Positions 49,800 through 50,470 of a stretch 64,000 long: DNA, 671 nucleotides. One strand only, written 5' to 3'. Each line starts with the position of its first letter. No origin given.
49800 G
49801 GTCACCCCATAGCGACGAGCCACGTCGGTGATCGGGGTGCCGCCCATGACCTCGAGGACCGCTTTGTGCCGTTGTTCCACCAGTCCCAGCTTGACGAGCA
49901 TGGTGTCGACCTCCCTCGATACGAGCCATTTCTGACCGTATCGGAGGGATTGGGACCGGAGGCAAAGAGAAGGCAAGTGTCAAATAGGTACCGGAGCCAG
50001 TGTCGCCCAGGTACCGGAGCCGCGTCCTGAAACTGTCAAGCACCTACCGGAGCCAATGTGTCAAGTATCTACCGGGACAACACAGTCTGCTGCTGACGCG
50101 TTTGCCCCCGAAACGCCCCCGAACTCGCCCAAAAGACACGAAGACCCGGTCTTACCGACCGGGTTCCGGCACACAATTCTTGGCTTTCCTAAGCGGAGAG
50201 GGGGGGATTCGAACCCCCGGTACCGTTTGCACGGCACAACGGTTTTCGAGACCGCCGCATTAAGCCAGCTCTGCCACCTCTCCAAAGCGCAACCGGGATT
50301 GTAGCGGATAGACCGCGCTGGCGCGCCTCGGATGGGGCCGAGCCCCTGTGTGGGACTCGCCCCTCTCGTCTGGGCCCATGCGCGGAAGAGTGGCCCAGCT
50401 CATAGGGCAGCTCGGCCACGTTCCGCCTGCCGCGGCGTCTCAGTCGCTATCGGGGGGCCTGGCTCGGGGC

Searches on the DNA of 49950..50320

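Call 39: search_rna_families(source=window, start=49950, end=50320, threshold=evalue, max_evalue=1)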
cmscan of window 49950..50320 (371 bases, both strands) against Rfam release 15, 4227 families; matches with E-value up to 1: 6.
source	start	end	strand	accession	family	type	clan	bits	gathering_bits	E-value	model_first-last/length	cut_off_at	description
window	50194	50283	-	RF00005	tRNA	Gene; tRNA;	CL00001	55.8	29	1.5e-11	1-71/71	no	tRNA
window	50194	50247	+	RF04351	Plastid-psbl-rps4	Cis-reg;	-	45.6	68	9.7e-09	1-53/53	no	Plastid-psbl-rps4 3UTR RNA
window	50111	50297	-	RF02223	sX4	Gene; sRNA;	-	39.3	70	6.3e-07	1-167/167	no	Proteobacterial sRNA sX4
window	50161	50263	-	RF00233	Tymo_tRNA-like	Cis-reg;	-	22.8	40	0.01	1-84/84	no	Tymovirus/Pomovirus/Furovirus tRNA-like 3' UTR element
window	50195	50283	-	RF01684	mascRNA-menRNA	Gene;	-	18.5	42.5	0.3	1-56/56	no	MALAT1-associated small cytoplasmic RNA/MEN beta RNA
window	50003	50063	-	RF01553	TB9Cs1H3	Gene; snRNA; snoRNA; HACA-box;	-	16.5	35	0.53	1-65/65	no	Trypanosomatid snoRNA TB9Cs1H3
